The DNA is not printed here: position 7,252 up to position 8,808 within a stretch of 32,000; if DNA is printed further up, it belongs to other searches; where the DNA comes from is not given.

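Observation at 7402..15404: HypC domain fused to HydE and coupled to HydG, next to a [NiFe] hydrogenase with no [FeFe] enzyme in sight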

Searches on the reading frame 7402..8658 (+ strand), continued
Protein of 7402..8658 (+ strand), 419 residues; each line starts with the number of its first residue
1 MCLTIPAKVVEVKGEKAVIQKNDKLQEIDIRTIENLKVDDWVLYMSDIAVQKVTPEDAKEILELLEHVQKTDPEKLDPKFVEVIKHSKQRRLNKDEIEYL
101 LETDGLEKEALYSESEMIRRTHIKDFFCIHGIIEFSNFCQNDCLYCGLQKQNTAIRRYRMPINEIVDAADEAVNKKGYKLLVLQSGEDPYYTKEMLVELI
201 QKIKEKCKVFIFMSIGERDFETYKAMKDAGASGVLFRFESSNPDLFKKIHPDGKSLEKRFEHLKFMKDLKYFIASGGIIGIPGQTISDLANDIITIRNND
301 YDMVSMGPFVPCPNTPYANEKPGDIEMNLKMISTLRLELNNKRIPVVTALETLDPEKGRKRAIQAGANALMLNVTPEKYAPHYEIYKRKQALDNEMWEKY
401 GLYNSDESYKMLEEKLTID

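Call 34: search_protein_representatives(protein=window:7402-8658:+)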
Query: 419 residues. Proteins with E-value up to 0.001 (for the whole library): 3202; up to 1e-10: 1465; up to 1e-30: 509. The best 150 are listed.
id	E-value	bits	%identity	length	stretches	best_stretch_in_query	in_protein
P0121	2.0e-133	461.5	40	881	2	1-418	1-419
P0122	1.0e-130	452.6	51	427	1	1-416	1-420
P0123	6.1e-130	450.1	51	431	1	1-416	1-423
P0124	2.5e-118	411.8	47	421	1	1-416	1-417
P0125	8.4e-101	354.1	46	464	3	92-321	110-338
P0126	2.8e-100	352.4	56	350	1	1-274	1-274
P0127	2.3e-95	336.2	44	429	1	1-389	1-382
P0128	1.3e-92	327.1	51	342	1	108-419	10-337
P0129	5.5e-92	325.1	44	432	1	1-397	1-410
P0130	2.5e-90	319.6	36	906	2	1-392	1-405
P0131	1.2e-87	310.8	46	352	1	80-396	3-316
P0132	1.9e-84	300.3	43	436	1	1-389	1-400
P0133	1.1e-83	297.8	41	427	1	1-394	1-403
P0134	4.8e-79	282.5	43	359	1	75-394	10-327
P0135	1.2e-74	268.0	43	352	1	107-393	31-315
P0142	2.1e-67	244.1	41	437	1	92-390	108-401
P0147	1.7e-65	237.8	40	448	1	72-390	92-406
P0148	1.8e-65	237.8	32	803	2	98-392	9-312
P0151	5.1e-65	236.3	38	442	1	89-394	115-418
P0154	8.8e-64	232.2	38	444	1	92-395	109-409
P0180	4.0e-59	216.9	39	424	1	80-395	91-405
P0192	1.7e-57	211.5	39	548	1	88-396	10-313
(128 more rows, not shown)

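Call 48: search_solved_structures(query=window:7402-8658:+, max_evalue=0.00001, show_alignments=2)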
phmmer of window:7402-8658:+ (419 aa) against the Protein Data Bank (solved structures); distinct sequences matched with E-value up to 0.00001: 16.
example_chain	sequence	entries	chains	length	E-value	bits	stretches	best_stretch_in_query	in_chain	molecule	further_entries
7o1o_A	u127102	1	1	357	4.4e-73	249.6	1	82-390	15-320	[FeFe] hydrogenase maturase subunit HydE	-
5few_A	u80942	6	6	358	4.4e-73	249.6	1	82-390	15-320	[FeFe] hydrogenase maturase subunit HydE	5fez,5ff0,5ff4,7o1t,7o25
4jy8_A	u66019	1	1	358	5.5e-73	249.3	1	82-389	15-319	FEFE-HYDROGENASE MATURASE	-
3cix_A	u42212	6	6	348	6e-73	249.2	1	83-389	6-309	FeFe-Hydrogenase maturase | [FeFe] hydrogenase maturase subunit HydE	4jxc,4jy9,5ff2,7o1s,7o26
7o1p_A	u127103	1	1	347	6.2e-73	249.1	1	84-389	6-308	[FeFe] hydrogenase maturase subunit HydE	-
8qmk_A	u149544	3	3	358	1.6e-72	247.8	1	82-390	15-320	[FeFe] hydrogenase maturase subunit HydE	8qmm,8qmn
5fep_A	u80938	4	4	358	6.3e-72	245.8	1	82-390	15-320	[FeFe] hydrogenase maturase subunit HydE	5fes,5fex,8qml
3ciw_A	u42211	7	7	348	8.6e-72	245.4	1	83-389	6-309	FeFe-Hydrogenase maturase | [FeFe] hydrogenase maturase subunit HydE | Biotin synthetase, putative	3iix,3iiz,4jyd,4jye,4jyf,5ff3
3t7v_A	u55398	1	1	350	4.7e-28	101.3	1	93-378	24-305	methylornithine synthase PylB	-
4rtb_A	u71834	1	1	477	1.6e-12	50.2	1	63-256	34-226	HydG protein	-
4wcx_A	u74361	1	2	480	2e-09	40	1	81-258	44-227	Biotin and thiamin synthesis associated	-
8vcw_A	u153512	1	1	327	1.3e-08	37.3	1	92-368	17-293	Biotin synthase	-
7pd1_A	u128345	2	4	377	1.7e-08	36.9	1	115-260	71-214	Thiazole biosynthesis protein ThiH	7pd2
2z1c_A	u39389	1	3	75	7.9e-08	34.7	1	1-70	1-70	Hydrogenase expression/formation protein HypC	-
1r30_A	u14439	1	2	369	2.1e-07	33.3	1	114-371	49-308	Biotin synthase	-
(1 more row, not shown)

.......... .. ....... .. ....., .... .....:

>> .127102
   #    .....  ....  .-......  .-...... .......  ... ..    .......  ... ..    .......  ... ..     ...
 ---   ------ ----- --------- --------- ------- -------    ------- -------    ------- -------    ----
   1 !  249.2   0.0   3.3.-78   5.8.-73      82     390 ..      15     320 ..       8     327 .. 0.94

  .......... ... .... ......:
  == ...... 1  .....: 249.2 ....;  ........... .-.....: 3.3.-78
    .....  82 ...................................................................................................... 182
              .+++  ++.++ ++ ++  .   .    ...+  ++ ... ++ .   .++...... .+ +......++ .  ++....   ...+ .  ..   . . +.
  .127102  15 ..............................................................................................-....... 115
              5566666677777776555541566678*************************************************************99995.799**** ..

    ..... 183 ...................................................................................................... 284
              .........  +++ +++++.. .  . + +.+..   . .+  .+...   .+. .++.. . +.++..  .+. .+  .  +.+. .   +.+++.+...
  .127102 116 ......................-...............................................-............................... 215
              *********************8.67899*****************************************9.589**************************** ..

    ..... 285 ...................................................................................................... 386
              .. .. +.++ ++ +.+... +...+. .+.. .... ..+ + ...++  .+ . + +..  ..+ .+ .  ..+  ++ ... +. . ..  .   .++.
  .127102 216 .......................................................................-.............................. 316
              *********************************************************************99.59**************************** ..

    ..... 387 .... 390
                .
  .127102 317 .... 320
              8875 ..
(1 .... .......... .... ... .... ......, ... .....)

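Call 54: predict_structure(alignment_id=A1)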
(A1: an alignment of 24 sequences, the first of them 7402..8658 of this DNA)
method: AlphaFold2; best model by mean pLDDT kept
length: 419 residues; sequences in the alignment: 24
mean_pLDDT: 88.2   pTM: 0.88
mean pLDDT of the five models: 88.2, 87.0, 86.2, 85.6, 80.7
residues with pLDDT >= 90: 245; 70-90: 137; 50-70: 34; < 50: 3
segments of 3 or more residues with pLDDT < 50: 389-391
pLDDT, mean of each block of 10 residues (from residue 1): 87 93 85 89 80 88 73 89 96 98 95 90 81 91 84 86 98 89 93 98 95 94 97 93 94 88 94 94 96 96 93 90 95 96 89 86 90 87 59 66 61 65
secondary structure, 60 per line:
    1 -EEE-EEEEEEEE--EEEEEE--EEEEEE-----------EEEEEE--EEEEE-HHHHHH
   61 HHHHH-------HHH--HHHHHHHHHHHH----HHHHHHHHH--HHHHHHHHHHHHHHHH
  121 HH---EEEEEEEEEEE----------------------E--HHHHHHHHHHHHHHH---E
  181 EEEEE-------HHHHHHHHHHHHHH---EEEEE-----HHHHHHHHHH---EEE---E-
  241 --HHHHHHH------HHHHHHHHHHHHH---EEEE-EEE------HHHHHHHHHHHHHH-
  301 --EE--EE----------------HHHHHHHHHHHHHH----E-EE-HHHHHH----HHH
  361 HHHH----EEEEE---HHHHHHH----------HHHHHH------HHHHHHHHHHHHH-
elements in order: E2-4 E6-13 E16-21 E24-29 E41-46 E49-53 H55-65 H78-89 H94-102 H105-122 E126-136 H162-176 E180-185 H193-206 E210-214 H220-229 E233-235 H243-249 H256-268 E272-275 E277-279 H286-299 H325-338 H348-353 H358-364 E369-373 H377-383 H394-399 H406-418

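Call 64: fold_search(model_id=the predicted structure, library=pdb)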
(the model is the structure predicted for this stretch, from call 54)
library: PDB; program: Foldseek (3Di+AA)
matches with E <= 10: 1873; with E <= 0.001: 446
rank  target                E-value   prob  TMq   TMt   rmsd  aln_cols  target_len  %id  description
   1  3cix                  2.1e-32  1.00  0.73  0.88   3.5       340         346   38  X-RAY structure of the [FeFe]-hydrogenase maturase HydE from thermotoga maritima in complex with thiocyanate (released 2008-04-08)
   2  8qmk                  3.2e-32  1.00  0.73  0.85   5.9       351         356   37  Enzymatically-produced complex-B bound TmHydE structure (released 2023-11-22)
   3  7o1t                  6.2e-32  1.00  0.73  0.85   5.9       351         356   38  Fe(CO)2CNCl species bound [HydE from T. Maritima (released 2021-05-26)
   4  7o1p                  6.5e-32  1.00  0.73  0.92   3.6       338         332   38  [FeFe]-hydrogenase maturase HydE from T. Maritima (C-ter stretch absent) (released 2021-05-26)
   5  7o1o                  1.1e-31  1.00  0.72  0.85   6.1       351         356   38  Complex-B bound [FeFe]-hydrogenase maturase HydE fromT. Maritima (Auxiliary cluster deleted variant) (released 2021-05-26)
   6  3ciw                  1.1e-31  1.00  0.73  0.87   4.1       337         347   38  X-RAY structure of the [FeFe]-hydrogenase maturase HydE from thermotoga maritima (released 2008-04-08)
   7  5few                  1.4e-31  1.00  0.73  0.87   3.9       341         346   38  HydE from T. maritima in complex with S-adenosyl-L-cysteine (final product) (released 2016-04-06)
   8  3iiz                  1.5e-31  1.00  0.71  0.86   4.9       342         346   38  X-ray structure of the FeFe-hydrogenase maturase HydE from T. maritima in complex with S-adenosyl-L-methionine (released 2009-09-22)
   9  5ff2                  3.8e-31  1.00  0.72  0.87   4.4       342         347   38  HydE from T. maritima in complex with (2R,4R)-TDA (released 2016-04-06)
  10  5fep                  5.9e-31  1.00  0.72  0.87   3.9       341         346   38  HydE from T. maritima in complex with (2R,4R)-MeTDA (released 2016-04-06)
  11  3t7v                  3.2e-21  1.00  0.67  0.83   3.2       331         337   25  Crystal structure of methylornithine synthase (PylB) (released 2011-11-30)
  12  8vdw_B                7.0e-19  1.00  0.67  0.83   3.8       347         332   17  X-Ray Crystal Structure of the biotin synthase from V. parvula (released 2024-01-24)
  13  4rtb                  1.5e-17  1.00  0.65  0.63   3.9       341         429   19  X-ray structure of the FeFe-hydrogenase maturase HydG from Carboxydothermus hydrogenoformans (released 2015-01-28)
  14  8vdw_A                1.7e-17  1.00  0.65  0.82   3.6       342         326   18  X-Ray Crystal Structure of the biotin synthase from V. parvula (released 2024-01-24)
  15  4wcx_A                3.9e-17  1.00  0.64  0.60  11.2       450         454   15  Crystal structure of HydG: A maturase of the [FeFe]-hydrogenase (released 2015-02-04)
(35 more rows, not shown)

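Call 76: search_protein_families(library=pfam, proteins=[P0121, P0130, P0148, P0125, P0142, P0147, P0151, P0154, P0180, P0192], max_evalue=0.001)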
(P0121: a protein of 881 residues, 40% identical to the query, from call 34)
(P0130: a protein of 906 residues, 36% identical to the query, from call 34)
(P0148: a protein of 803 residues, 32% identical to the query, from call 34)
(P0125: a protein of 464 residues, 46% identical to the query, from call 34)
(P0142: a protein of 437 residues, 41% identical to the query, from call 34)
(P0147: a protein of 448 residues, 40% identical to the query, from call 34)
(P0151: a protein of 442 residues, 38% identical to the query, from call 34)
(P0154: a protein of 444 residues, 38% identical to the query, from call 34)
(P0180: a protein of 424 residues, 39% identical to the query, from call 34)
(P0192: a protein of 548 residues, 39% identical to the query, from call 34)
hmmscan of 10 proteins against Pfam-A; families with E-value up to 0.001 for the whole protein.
P0121 (881 aa): 4 families
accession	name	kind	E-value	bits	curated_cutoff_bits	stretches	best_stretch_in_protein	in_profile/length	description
PF04055.27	Radical_SAM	-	3.9e-36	125.2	29.5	2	134-295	1-165/166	Radical SAM superfamily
PF06968.18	BATS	-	2e-24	86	22.2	2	688-790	1-87/88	Biotin and Thiamin Synthesis associated domain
PF01455.23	HupF_HypC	-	1.3e-16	60.9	28.5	1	1-65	1-65/65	HupF/HypC family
PF13353.11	Fer4_12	-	9.1e-05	23.2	22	0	136-215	11-89/137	4Fe-4S single cluster domain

P0130 (906 aa): 3 families
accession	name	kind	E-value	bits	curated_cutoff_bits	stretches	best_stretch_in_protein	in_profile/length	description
PF04055.27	Radical_SAM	-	3.8e-33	115.5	29.5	2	147-306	1-163/166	Radical SAM superfamily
PF06968.18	BATS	-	5.8e-25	87.7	22.2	2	708-815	1-87/88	Biotin and Thiamin Synthesis associated domain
PF01455.23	HupF_HypC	-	2.5e-12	47.2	28.5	1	1-62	1-63/65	HupF/HypC family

P0148 (803 aa): 2 families
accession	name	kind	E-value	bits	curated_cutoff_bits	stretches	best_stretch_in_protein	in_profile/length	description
PF04055.27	Radical_SAM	-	3.7e-34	118.7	29.5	2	44-205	1-163/166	Radical SAM superfamily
PF06968.18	BATS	-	3.1e-19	69.4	22.2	1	605-711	1-87/88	Biotin and Thiamin Synthesis associated domain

P0125 (464 aa): 2 families
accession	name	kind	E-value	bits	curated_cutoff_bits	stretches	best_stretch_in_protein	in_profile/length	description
PF04055.27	Radical_SAM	-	7.7e-19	68.9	29.5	1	152-310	1-163/166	Radical SAM superfamily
PF01455.23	HupF_HypC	-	1.4e-07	31.9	28.5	1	6-47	24-65/65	HupF/HypC family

P0142 (437 aa): 2 families
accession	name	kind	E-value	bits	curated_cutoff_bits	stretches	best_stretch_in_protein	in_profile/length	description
PF04055.27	Radical_SAM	-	5.1e-27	95.5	29.5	1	147-305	1-163/166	Radical SAM superfamily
PF06968.18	BATS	-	0.00057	20.4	22.2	0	321-382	5-62/88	Biotin and Thiamin Synthesis associated domain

P0147 (448 aa): 1 family
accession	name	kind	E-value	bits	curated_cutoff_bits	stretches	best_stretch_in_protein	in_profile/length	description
PF04055.27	Radical_SAM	-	1.1e-20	74.9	29.5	1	152-310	1-163/166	Radical SAM superfamily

P0151 (442 aa): 2 families
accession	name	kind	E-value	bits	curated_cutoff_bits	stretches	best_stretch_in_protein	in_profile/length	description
PF04055.27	Radical_SAM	-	2.3e-16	60.9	29.5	1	160-313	1-158/166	Radical SAM superfamily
PF11823.13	Se_S_carrier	-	1.5e-07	31.2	25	1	16-72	2-58/69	Putative Se/S carrier protein-like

P0154 (444 aa): 2 families
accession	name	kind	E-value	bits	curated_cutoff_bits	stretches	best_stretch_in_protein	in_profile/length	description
PF04055.27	Radical_SAM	-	2.5e-17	64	29.5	1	151-306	2-161/166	Radical SAM superfamily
PF11823.13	Se_S_carrier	-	5.6e-13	48.6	25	1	7-74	1-68/69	Putative Se/S carrier protein-like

P0180 (424 aa): 3 families
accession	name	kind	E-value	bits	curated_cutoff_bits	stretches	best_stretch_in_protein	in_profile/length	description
PF04055.27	Radical_SAM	-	6.6e-19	69.1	29.5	1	146-304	1-163/166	Radical SAM superfamily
PF11823.13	Se_S_carrier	-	6.6e-11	42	25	1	6-71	3-68/69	Putative Se/S carrier protein-like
PF06968.18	BATS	-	0.0007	20.2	22.2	0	321-382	6-63/88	Biotin and Thiamin Synthesis associated domain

P0192 (548 aa): 3 families
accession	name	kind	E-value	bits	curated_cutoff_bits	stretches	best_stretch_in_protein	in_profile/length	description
PF01121.26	CoaE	-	3.7e-31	108.6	27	1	346-524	2-175/180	Dephospho-CoA kinase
PF04055.27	Radical_SAM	-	1.6e-17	64.7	29.5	1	54-211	1-163/166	Radical SAM superfamily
PF06968.18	BATS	-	0.00023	21.7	22.2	1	227-291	5-65/88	Biotin and Thiamin Synthesis associated domain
